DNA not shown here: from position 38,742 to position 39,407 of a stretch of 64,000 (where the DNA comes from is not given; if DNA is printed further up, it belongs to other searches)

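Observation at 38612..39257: Inverted duplication of a small gene converging on a perfect palindrome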

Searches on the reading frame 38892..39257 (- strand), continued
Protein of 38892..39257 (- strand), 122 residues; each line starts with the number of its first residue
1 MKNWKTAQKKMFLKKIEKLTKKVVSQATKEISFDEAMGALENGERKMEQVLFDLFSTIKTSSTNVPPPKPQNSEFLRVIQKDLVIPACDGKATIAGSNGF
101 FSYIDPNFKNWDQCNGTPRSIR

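Call 31: find_related_loci(query=A6, collection=genome_contigs, flank=4000)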
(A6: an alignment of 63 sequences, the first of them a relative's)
Query A6 (223 aa) in genome_contigs; peptide patterns used: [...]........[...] (x = any residue, [..] = any of these).
100 stretches matched a pattern; 66 encode a relative of the query (tblastn E <= 1e-3); 65 distinct loci.
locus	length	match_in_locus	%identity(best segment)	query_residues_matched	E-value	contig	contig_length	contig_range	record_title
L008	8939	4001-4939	40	61-223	7e-30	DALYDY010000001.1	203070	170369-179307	MAG TPA_asm: Candidatus Paceibacterota bacterium isolate CTOTU14240 NODE_3_length_203070_cov_6.730424, whole genome shot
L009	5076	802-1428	34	13-223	6e-30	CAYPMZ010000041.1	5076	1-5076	MAG TPA_asm: uncultured Candidatus Saccharibacteria bacterium isolate SRP193066_co2_69 genome assembly, contig: NODE_862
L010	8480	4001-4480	40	69-223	4e-28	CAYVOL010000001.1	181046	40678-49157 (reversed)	MAG TPA_asm: uncultured Candidatus Saccharibacteria bacterium isolate SRP093762_co1_174 genome assembly, contig: NODE_31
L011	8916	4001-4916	40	66-223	9e-28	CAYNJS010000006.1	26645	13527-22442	MAG TPA_asm: uncultured Gammaproteobacteria bacterium isolate SRP167671_co2_162 genome assembly, contig: NODE_2419_lengt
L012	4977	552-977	42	83-223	9e-28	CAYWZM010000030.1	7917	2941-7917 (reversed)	MAG TPA_asm: uncultured Candidatus Saccharibacteria bacterium isolate SRP135725_co1_187 genome assembly, contig: NODE_13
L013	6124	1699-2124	43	83-223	1e-27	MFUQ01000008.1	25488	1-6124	MAG: Candidatus Nomurabacteria bacterium RIFCSPLOWO2_01_FULL_36_10b rifcsplowo2_01_scaffold_3073, whole genome shotgun s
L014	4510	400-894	36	62-223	1e-27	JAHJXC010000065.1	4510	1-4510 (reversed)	MAG: Patescibacteria group bacterium isolate UML_A.mb.14 UML_A.mb.14_k141_108011, whole genome shotgun sequence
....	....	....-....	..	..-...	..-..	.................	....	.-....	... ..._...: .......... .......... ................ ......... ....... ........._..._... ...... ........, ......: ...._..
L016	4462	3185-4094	39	69-223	2e-27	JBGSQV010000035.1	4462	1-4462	MAG: Candidatus Paceibacteria bacterium isolate JTS-AC341 k141_2836472, whole genome shotgun sequence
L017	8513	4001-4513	37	48-223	2e-27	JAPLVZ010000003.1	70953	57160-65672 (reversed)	MAG: Candidatus Falkowbacteria bacterium isolate LacPavin_0419_WC90_MAG_43_11 LacPavin_0419_WC90_scaffold_435800, whole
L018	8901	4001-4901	42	75-223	2e-27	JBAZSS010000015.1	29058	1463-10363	MAG: Parcubacteria group bacterium isolate SO_2017_GW1_179 NODE_6769_length_29058_cov_1.136359_OW334_2017, whole genome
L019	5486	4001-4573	36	47-223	3e-27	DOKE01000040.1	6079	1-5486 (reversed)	MAG TPA_asm: Candidatus Moraniibacteriota bacterium isolate UBA9338 contig_1221, whole genome shotgun sequence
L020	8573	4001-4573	34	47-223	6e-27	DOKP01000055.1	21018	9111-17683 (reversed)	MAG TPA_asm: Candidatus Moraniibacteriota bacterium isolate UBA9337 contig_123, whole genome shotgun sequence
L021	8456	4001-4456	40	72-219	3e-27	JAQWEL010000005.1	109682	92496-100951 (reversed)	MAG: Patescibacteria group bacterium isolate STF2_74 NODE_233_length_109682_cov_4.849820_Sandtown_F2, whole genome shotg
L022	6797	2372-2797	42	83-223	3e-27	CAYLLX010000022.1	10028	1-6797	MAG TPA_asm: uncultured Candidatus Saccharibacteria bacterium isolate SRP286056_co1_678 genome assembly, contig: NODE_87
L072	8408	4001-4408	31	66-195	4e-10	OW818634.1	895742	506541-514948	metagenome genome assembly, chromosome: 1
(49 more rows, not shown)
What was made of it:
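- On DGR variable (target) protein: P0003 matches genome loci at 28-43% identity, E down to 6e-30 (call 31).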

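Call 32: predict_structure(alignment_id=A6)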
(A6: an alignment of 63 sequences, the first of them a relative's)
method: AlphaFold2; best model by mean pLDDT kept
length: 223 residues; sequences in the alignment: 63
mean_pLDDT: 88.1   pTM: 0.72
mean pLDDT of the five models: 88.1, 85.8, 85.5, 85.0, 84.4
residues with pLDDT >= 90: 144; 70-90: 58; 50-70: 16; < 50: 5
segments of 3 or more residues with pLDDT < 50: 1-3
pLDDT, mean of each block of 10 residues (from residue 1): 52 83 80 83 81 72 57 92 97 96 97 95 97 97 94 97 92 95 97 94 95 95 93
secondary structure, 60 per line:
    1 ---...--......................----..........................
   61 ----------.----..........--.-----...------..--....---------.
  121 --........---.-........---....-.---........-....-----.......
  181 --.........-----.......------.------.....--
elements in order: H9-30 H35-60 E76-85 H107-110 E123-130 H136-143 H147-150 H156-163 H165-168 E174-180 E183-191 E197-203 E217-221

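Call 38: fold_search(model_id=the predicted structure, library=pdb)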
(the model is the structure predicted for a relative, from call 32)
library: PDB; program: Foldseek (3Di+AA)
matches with E <= 10: 518; with E <= 0.001: 0
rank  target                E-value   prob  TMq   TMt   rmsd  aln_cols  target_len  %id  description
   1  4kvh                  1.8e-01  0.08  0.12  0.21  13.2       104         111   13  Crystal structure of ketosteroid isomerase fold protein Hmuk_0747 (released 2013-06-12)
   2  6iou_A                1.8e-01  0.04  0.12  0.11  24.2       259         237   11  The ligand binding domain of Mlp24 with serine (released 2019-03-06)
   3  1hcs_B                2.0e-01  0.54  0.15  0.28   4.1        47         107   23  NMR STRUCTURE OF THE HUMAN SRC SH2 DOMAIN COMPLEX (released 1995-09-15)
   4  7t1u_A                2.2e-01  0.41  0.14  0.26   5.0        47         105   23  Crystal structure of a superbinder Src SH2 domain (sSrcF) in complex with a high affinity phosphopeptide (released 2022-08-24)
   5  9n81_C                2.2e-01  0.16  0.14  0.13  13.0       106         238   14  A gap-filling complex with Pol mu engaged in the NHEJ Pathway (released 2025-04-23)
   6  5d39_B                2.7e-01  0.30  0.19  0.10   7.7        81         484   11  Transcription factor-DNA complex (released 2016-08-10)
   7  6iot_D                2.7e-01  0.04  0.12  0.11  24.1       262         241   12  The ligand binding domain of Mlp24 with arginine (released 2019-03-20)
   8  7t1u_B                3.2e-01  0.38  0.13  0.25   4.3        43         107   23  Crystal structure of a superbinder Src SH2 domain (sSrcF) in complex with a high affinity phosphopeptide (released 2022-08-24)
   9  4y5u_B                4.1e-01  0.33  0.14  0.07   7.2        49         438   16  Transcription factor (released 2016-02-17)
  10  4y5u_A                4.1e-01  0.25  0.14  0.08   8.0        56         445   16  Transcription factor (released 2016-02-17)
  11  3q4f_A                4.3e-01  0.11  0.13  0.13  14.3       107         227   13  Crystal structure of xrcc4/xlf-cernunnos complex (released 2011-08-03)
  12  6nuq                  4.3e-01  0.08  0.15  0.07  18.6       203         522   11  Stat3 Core in complex with compound SI109 (released 2019-12-04)
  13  6ior_C                4.3e-01  0.04  0.12  0.11  23.4       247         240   12  The ligand binding domain of Mlp24 with asparagine (released 2019-03-20)
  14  6njs                  4.6e-01  0.06  0.15  0.07  18.5       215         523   10  Stat3 Core in complex with compound SD36 (released 2019-12-04)
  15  7yqe_B                4.9e-01  0.30  0.13  0.17   4.2        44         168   23  Structure of human SRC regulatory domains in complex with the C-terminal PRRP motifs of GPR54. (released 2023-08-16)
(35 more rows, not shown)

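Call 49: search_solved_structures(query=A6, max_evalue=10)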
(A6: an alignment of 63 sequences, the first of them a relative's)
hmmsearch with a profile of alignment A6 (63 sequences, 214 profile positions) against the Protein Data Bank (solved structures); distinct sequences matched with E-value up to 10: 1.
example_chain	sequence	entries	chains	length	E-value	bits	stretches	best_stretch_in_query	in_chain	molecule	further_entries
1x3a_A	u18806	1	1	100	0.087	15.4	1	142-206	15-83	Synapse associated protein 1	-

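Call 52: fold_search(model_id=the predicted structure, library=viral)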
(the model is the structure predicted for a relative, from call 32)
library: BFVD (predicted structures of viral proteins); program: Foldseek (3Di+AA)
matches with E <= 10: 900; with E <= 0.001: 0
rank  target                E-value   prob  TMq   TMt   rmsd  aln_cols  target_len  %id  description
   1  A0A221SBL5            1.3e-01  0.03  0.10  0.08  17.7       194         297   10  Uncharacterized protein [Acinetobacter phage vB_AbaP_B3]
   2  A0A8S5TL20            2.3e-01  0.28  0.14  0.19   6.0        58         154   21  Uncharacterized protein [Siphoviridae sp. ctgn638]
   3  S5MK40                2.5e-01  0.10  0.14  0.10  18.0       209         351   10  Tlp [Hemileuca sp. nucleopolyhedrovirus]
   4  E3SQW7                2.8e-01  0.10  0.18  0.24  12.7       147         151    9  Uncharacterized protein [Prochlorococcus phage Syn33]
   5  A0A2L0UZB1            3.0e-01  0.03  0.12  0.06  28.4       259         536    8  Multi-sensor signal transduction histidine [Agrobacterium phage Atu_ph07]
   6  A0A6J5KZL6            4.0e-01  0.12  0.14  0.22  17.5        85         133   12  Uncharacterized protein [uncultured Caudovirales phage]
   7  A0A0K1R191            4.3e-01  0.07  0.12  0.21  14.5        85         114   16  Small capsid protein [Testudinid alphaherpesvirus 3]
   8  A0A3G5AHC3            4.5e-01  0.15  0.14  0.20  11.7        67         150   13  Topoisomerase I [Satyrvirus sp.]
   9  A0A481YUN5            4.5e-01  0.05  0.15  0.22  10.3       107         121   11  Uncharacterized protein [Marseillevirus LCMAC102]
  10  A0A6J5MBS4            4.5e-01  0.03  0.14  0.12  14.2       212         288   10  Uncharacterized protein [uncultured Caudovirales phage]
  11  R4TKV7                4.8e-01  0.08  0.11  0.18   7.7        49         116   12  Uncharacterized protein [Haloarcula hispanica tailed virus 1]
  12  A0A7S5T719            5.1e-01  0.03  0.14  0.10  17.6       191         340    8  (no name in the UniProt tables at hand)
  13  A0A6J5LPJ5            5.4e-01  0.30  0.13  0.40   6.0        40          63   15  Carbon storage regulator [uncultured Caudovirales phage]
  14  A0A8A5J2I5            5.4e-01  0.23  0.14  0.06   9.9        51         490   18  (no name in the UniProt tables at hand)
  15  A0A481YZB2            5.4e-01  0.08  0.16  0.14  22.0       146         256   10  Uncharacterized protein [Mimivirus LCMiAC01]
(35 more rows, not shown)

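Call 56: find_related_loci(query=A2, collection=metagenome_contigs, flank=4000)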
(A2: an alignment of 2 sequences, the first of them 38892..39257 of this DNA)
Query A2 (122 aa) in metagenome_contigs; peptide patterns used: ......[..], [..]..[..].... (x = any residue, [..] = any of these).
600 stretches matched a pattern, but none encodes a relative of the query by tblastn (E <= 1e-3).

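Call 61: predict_structure(alignment_id=A7)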
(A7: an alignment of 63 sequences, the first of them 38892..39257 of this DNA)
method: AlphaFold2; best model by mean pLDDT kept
length: 122 residues; sequences in the alignment: 63
mean_pLDDT: 68.7   pTM: 0.31
mean pLDDT of the five models: 68.7, 66.6, 63.1, 61.6, 61.5
residues with pLDDT >= 90: 8; 70-90: 46; 50-70: 59; < 50: 9
segments of 3 or more residues with pLDDT < 50: 116-122
pLDDT, mean of each block of 10 residues (from residue 1): 82 89 75 80 83 77 58 53 58 61 66 50 41
secondary structure, 60 per line:
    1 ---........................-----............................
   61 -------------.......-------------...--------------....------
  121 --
elements in order: H4-27 H33-60 H74-80 H111-114
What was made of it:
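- That core segment is not predicted to fold alone (pLDDT 41-66 against 92-97 in context; calls 32, 61). The N-terminal helical hairpin is predicted confidently on its own (call 61). The core segment is an incomplete domain (calls 32, 61).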

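Call 67: search_protein_families(library=padloc, proteins=[window:38892-39257:-, P0003, P0021], max_evalue=1)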
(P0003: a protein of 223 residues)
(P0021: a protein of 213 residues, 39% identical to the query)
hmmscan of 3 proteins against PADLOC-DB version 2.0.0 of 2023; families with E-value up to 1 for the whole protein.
window:38892-39257:- (122 aa): 0 families

P0003 (223 aa): 0 families

P0021 (213 aa): 1 family
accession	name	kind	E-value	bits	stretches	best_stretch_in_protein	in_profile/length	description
PDLC04865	PDC-S05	-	0.025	12.8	0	159-186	4-31/91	-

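Call 68: search_protein_families(library=phrogs, proteins=[window:38892-39257:-, P0003, P0021], max_evalue=1)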
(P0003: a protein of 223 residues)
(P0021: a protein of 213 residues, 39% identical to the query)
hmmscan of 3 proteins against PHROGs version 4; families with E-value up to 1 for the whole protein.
window:38892-39257:- (122 aa): 1 family
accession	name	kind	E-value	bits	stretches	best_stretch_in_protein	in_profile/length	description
phrog_1320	-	moron, auxiliary metabolic gene and host takeover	0.13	14.4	1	12-60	3-40/93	host range and adsorption protein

P0003 (223 aa): 1 family
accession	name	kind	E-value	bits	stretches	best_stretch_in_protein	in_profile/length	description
phrog_1048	-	unknown function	0.3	12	1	28-65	105-144/211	-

P0021 (213 aa): 3 families
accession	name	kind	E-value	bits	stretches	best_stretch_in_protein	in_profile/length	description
phrog_24956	-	unknown function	0.089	13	1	89-128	155-194/279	-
phrog_12552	-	tail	0.24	12.1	1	22-81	105-160/206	tail protein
phrog_27616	-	unknown function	0.32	10.7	1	55-122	251-315/475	-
